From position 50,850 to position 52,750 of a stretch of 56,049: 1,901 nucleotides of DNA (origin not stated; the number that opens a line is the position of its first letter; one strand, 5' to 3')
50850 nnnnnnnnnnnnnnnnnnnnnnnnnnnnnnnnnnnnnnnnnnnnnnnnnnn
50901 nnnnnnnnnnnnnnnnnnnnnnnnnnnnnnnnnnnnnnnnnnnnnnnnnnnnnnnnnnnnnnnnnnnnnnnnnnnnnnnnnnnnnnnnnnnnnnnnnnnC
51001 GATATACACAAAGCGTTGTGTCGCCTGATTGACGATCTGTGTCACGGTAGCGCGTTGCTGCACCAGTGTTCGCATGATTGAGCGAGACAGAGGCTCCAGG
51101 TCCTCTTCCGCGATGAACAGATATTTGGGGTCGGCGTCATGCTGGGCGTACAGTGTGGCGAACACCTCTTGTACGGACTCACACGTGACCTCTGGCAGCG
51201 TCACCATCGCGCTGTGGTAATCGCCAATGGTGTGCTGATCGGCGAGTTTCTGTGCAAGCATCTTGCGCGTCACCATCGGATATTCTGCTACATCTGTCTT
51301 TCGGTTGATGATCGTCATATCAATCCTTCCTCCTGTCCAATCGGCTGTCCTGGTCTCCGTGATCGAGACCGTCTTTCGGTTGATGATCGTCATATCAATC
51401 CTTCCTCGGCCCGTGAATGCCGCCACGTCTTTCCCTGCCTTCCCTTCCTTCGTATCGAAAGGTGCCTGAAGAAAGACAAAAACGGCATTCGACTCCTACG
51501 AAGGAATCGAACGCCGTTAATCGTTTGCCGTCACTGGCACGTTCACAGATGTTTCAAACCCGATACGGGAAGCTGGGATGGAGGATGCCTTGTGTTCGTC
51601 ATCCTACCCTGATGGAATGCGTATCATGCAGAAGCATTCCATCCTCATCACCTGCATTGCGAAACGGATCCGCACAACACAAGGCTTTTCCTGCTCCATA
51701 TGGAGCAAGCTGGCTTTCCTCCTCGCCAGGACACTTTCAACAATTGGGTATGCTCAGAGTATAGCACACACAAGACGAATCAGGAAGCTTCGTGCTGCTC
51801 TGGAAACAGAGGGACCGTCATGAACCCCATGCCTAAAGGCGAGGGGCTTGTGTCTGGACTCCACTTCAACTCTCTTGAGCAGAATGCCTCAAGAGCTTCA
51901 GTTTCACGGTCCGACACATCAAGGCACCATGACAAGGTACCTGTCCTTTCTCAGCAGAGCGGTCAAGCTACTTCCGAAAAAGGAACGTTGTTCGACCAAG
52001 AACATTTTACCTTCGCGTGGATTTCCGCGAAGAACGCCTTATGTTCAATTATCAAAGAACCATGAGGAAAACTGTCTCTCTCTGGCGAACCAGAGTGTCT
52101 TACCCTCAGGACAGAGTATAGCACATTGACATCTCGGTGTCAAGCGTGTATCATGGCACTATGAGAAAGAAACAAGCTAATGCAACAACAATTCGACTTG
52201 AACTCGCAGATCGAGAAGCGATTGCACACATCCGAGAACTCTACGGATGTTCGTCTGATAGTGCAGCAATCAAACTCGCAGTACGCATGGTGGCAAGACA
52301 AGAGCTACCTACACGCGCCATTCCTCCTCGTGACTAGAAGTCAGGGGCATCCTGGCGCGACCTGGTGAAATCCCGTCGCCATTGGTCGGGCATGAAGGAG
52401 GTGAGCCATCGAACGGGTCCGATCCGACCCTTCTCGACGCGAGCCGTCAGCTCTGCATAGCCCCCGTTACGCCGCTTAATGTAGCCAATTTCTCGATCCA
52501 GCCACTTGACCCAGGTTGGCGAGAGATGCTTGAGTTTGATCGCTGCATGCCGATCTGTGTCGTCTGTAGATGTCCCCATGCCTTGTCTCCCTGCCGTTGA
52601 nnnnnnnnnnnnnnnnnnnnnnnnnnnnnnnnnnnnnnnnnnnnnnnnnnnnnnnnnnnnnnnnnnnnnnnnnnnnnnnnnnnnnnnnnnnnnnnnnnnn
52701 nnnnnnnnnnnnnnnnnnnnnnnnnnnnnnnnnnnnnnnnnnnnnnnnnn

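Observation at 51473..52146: Consensus promoter, ~600 nt of ORF-free structured RNA, then a strand-specific terminator upstream of the packaging operon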

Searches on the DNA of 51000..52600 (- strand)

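Call 8: search_rna_families(source=window, start=51000, end=52600, threshold=evalue, max_evalue=10, show_alignments=2)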
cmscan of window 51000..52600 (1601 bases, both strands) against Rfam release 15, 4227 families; matches with E-value up to 10: 4.
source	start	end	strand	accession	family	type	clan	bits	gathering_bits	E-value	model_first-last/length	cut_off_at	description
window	51336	51402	-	RF01137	sR21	Gene; snRNA; snoRNA; CD-box;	-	20.1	45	1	1-67/67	no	Small nucleolar RNA sR21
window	51417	51488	-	RF01923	mir-711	Gene; miRNA;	-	19.3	68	0.61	1-69/69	no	mir-711 microRNA precursor family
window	51817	52010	+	RF02033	HEARO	Gene;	-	17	83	0.89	1-211/211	no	HNH endonuclease-associated RNA and ORF (HEARO) RNA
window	51478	51521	-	RF04099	MIR837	Gene; miRNA;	-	16.2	117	7.3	1-122/122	no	MIR837 microRNA precursor family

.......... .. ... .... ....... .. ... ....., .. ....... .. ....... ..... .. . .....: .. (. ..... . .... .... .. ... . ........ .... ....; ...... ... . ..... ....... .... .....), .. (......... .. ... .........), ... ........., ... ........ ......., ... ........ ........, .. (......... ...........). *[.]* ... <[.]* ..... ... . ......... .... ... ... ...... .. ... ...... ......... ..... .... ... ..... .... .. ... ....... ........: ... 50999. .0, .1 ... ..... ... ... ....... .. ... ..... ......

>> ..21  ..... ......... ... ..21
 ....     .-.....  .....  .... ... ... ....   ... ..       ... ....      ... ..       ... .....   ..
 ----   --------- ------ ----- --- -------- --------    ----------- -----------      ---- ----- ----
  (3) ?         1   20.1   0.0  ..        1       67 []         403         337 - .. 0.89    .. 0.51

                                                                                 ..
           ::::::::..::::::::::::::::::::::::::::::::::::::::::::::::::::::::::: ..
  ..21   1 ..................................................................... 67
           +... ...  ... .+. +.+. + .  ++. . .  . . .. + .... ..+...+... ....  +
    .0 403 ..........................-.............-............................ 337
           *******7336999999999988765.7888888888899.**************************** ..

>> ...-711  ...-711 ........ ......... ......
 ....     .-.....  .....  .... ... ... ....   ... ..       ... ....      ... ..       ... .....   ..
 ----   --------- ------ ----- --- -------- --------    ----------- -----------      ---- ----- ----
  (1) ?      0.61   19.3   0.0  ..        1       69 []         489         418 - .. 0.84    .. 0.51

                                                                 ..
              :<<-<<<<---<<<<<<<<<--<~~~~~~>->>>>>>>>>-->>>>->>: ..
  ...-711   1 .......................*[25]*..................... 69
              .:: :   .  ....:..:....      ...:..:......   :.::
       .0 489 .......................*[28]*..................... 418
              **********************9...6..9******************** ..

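Call 9: search_dna_similar(query=window:51300-52400:-, collection=phages, mode=distant, max_rows=30)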
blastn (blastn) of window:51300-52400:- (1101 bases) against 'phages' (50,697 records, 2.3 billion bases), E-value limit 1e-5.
No match.

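Call 67: search_rna_families(sources=[L055, L056, L057], threshold=evalue, max_evalue=1, show_alignments=1)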
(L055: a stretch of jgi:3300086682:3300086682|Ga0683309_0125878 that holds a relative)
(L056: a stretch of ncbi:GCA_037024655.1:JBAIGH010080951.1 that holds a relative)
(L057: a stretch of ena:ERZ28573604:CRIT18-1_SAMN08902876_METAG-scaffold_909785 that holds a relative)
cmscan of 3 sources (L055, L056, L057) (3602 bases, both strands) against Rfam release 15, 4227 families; matches with E-value up to 1: 1.
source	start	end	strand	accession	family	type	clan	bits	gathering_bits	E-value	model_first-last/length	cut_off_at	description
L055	850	931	+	RF01310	sR7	Gene; snRNA; snoRNA; CD-box;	-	17.4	37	0.98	1-57/57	no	Small nucleolar RNA sR7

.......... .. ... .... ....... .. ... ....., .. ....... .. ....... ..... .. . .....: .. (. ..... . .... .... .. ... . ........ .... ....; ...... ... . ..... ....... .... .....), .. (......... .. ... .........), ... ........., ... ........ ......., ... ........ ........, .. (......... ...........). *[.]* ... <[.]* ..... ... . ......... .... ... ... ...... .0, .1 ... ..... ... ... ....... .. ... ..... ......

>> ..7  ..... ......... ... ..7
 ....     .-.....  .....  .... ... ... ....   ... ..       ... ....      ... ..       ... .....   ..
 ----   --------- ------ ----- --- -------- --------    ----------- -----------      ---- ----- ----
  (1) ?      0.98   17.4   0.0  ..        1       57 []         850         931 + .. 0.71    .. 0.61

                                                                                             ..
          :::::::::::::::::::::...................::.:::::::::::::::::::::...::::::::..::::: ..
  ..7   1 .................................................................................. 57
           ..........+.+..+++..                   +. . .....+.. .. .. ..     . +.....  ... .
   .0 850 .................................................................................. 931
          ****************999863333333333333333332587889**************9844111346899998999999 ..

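Call 102: search_rna_families(source=window, start=51750, end=52150, threshold=evalue, max_evalue=10, show_alignments=3)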
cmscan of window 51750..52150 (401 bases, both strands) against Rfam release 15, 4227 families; matches with E-value up to 10: 1.
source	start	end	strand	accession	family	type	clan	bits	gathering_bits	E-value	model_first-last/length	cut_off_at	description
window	51817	52010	+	RF02033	HEARO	Gene;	-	17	83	0.22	1-211/211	no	HNH endonuclease-associated RNA and ORF (HEARO) RNA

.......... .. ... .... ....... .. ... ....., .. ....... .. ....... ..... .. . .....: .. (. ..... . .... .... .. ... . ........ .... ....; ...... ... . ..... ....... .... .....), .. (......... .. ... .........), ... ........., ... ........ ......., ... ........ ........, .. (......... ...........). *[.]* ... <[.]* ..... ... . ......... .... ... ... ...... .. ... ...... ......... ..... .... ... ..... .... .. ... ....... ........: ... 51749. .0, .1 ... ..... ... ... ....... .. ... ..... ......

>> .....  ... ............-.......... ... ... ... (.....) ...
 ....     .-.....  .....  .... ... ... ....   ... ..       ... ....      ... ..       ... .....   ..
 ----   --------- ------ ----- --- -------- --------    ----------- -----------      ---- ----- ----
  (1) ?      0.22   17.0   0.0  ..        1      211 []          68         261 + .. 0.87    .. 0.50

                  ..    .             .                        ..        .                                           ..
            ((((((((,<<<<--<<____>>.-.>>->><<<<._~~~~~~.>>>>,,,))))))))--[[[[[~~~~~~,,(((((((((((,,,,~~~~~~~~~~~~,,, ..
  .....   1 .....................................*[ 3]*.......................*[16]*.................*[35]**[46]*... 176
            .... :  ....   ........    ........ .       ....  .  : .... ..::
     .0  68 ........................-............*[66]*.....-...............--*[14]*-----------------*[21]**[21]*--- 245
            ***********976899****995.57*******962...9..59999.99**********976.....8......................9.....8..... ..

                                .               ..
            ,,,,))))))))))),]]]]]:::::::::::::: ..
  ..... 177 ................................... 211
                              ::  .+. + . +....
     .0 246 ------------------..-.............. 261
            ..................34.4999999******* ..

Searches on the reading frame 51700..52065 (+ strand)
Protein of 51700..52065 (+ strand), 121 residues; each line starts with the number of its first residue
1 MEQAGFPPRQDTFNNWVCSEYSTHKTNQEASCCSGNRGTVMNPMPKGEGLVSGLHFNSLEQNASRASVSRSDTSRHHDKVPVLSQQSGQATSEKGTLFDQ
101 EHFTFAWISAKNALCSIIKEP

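Call 66: find_homologous_proteins(query=window:51700-52065:+, max_evalue=0.01)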
Query window:51700-52065:+ (121 aa): 1 proteins with E <= 0.01 among 1 candidates.
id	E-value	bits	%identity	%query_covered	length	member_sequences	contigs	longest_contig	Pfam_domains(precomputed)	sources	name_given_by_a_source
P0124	1.2e-45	172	100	67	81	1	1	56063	-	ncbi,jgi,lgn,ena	-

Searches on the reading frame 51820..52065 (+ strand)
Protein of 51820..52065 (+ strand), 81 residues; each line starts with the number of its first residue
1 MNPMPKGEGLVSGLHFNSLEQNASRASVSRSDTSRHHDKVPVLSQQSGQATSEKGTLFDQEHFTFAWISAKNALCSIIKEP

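Call 39: search_protein_families(library=pfam, proteins=[window:51820-52065:+], max_evalue=10)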
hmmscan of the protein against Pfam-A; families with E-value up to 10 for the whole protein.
window:51820-52065:+ (81 aa): 1 family
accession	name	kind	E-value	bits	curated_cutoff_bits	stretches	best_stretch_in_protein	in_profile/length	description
PF24167.1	DUF7411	-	0.13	12.3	28.7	1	12-51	81-120/194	Family of unknown function (DUF7411)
